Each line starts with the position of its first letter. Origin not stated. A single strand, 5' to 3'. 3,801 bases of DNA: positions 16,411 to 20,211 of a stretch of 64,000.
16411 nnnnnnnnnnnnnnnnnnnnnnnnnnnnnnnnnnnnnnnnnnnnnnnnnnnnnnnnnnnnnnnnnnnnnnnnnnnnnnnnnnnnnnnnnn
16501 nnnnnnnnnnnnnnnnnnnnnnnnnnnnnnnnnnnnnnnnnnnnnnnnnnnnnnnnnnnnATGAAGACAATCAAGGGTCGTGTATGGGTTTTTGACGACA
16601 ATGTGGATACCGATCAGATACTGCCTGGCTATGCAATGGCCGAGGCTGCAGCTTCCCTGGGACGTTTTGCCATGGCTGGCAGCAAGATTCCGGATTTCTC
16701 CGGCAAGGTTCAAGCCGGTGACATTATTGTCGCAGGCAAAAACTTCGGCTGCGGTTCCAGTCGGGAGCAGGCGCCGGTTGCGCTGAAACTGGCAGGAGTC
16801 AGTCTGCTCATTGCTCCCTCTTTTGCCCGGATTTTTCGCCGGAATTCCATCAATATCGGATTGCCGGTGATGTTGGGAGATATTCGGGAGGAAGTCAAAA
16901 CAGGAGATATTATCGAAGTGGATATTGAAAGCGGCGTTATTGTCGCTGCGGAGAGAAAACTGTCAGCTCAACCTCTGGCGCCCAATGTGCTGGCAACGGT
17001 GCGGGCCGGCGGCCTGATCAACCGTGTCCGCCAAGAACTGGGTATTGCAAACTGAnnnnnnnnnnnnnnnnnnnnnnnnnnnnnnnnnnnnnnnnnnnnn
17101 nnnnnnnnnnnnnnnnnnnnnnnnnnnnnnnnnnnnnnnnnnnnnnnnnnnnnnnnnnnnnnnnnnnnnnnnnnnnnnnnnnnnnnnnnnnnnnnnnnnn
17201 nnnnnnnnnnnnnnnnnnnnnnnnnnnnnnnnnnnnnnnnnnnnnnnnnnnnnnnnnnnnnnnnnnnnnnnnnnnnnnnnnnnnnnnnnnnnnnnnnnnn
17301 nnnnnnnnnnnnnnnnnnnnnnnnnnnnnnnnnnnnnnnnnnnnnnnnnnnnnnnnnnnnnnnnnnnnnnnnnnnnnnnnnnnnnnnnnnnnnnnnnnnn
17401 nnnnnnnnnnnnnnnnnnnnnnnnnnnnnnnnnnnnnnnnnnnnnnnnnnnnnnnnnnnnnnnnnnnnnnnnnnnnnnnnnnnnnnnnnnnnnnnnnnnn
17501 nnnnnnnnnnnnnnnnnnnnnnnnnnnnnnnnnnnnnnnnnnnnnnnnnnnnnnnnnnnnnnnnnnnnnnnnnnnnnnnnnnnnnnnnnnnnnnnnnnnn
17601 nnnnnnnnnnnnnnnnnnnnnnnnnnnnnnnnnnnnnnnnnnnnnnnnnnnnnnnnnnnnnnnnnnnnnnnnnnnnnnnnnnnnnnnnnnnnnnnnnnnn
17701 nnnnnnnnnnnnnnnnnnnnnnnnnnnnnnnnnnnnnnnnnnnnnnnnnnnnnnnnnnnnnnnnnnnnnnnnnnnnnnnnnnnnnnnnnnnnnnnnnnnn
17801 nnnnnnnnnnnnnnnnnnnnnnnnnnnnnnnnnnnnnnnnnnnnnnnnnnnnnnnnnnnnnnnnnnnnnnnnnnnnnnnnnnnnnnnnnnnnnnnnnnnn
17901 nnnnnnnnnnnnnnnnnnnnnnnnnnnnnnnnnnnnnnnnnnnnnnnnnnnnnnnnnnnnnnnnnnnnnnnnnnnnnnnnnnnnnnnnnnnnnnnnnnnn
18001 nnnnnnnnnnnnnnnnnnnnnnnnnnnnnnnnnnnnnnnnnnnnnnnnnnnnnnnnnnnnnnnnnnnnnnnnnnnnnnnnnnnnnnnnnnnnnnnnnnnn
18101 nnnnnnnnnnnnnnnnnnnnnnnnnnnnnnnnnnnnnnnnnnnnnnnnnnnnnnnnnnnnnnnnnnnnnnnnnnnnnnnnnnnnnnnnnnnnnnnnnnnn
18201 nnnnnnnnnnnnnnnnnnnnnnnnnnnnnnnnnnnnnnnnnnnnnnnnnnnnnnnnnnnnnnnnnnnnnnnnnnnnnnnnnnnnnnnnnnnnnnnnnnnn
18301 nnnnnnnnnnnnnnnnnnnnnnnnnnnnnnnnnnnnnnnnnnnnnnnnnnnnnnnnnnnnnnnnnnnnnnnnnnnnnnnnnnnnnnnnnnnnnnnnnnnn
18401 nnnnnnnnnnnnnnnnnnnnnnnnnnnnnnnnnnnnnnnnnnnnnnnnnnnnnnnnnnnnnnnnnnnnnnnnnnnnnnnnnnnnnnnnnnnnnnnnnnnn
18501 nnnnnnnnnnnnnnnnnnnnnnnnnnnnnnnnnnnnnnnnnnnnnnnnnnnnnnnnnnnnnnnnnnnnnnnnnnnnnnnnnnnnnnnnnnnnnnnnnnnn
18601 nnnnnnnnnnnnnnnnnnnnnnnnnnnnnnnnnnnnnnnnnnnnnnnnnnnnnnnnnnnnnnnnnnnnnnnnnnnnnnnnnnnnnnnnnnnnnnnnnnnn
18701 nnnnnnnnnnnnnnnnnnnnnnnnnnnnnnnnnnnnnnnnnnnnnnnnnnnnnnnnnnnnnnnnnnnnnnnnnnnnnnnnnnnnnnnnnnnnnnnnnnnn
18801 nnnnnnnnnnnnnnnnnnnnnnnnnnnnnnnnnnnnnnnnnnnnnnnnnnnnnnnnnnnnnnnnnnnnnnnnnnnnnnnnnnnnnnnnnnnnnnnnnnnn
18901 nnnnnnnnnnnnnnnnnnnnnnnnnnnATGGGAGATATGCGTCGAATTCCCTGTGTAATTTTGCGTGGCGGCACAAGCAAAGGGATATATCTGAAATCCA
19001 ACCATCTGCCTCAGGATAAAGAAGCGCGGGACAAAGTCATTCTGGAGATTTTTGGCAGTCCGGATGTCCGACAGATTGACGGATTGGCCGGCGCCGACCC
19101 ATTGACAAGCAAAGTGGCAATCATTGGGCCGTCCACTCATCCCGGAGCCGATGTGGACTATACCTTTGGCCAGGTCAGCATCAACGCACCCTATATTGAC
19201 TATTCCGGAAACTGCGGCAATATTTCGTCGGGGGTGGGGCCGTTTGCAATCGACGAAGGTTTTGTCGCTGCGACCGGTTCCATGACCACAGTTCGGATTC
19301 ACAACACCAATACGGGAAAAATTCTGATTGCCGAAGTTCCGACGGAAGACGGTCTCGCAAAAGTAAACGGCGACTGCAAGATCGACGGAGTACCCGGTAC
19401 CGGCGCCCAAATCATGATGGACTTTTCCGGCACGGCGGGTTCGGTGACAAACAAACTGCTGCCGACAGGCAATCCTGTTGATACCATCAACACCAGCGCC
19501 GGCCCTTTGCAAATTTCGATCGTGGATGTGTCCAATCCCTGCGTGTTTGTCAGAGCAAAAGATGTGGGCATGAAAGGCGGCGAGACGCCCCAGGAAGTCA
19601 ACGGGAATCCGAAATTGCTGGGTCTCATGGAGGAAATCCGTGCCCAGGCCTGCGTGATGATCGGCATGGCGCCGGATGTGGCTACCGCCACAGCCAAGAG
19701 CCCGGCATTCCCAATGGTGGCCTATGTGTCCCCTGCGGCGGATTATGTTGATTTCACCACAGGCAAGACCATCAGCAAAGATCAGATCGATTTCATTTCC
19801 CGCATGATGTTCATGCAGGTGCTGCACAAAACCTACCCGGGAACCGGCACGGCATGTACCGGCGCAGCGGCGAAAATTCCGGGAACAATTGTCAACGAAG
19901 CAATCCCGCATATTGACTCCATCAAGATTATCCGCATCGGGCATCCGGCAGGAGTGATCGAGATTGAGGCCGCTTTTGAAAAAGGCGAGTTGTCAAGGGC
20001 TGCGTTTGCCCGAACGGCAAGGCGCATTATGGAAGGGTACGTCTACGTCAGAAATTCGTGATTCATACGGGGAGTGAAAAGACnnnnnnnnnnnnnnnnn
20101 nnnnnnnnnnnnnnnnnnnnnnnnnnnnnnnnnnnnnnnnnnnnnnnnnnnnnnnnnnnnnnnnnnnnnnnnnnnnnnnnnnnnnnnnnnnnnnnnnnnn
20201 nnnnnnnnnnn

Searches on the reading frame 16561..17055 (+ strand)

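Call 7: search_protein_families(library=pfam, proteins=[window:16561-17055:+])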
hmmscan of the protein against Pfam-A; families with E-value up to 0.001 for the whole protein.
window:16561-17055:+ (164 aa): 2 families
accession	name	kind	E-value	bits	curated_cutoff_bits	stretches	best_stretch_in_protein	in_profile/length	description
PF00694.25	Aconitase_C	-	1.3e-19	71.3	22.8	1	51-101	72-123/131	Aconitase C-terminal domain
PF06434.19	Aconitase_2_N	-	0.00021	21.5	27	0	100-154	114-168/204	Aconitate hydratase 2 N-terminus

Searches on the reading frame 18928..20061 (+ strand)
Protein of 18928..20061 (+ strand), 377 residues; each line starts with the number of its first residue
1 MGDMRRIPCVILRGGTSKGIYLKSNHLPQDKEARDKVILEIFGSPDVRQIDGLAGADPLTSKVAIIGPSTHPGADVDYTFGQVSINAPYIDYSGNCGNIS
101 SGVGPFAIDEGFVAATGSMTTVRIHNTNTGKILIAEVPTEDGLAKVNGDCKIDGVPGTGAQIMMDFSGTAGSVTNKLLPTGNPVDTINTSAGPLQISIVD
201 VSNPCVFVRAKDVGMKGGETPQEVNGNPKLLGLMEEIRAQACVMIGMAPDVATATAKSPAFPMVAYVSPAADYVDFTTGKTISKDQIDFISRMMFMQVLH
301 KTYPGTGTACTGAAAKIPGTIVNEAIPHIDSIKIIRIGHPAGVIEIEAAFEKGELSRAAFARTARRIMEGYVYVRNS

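Call 7: search_protein_families(library=pfam, proteins=[window:18928-20061:+])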
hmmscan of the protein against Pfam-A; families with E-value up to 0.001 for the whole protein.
window:18928-20061:+ (377 aa): 2 families
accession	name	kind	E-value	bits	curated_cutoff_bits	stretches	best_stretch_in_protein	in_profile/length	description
PF04303.18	PrpF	-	1.8e-124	415.8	27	1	4-374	1-370/371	PrpF protein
PF05544.16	Pro_racemase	-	0.00065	19.3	27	0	62-135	55-121/325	Proline racemase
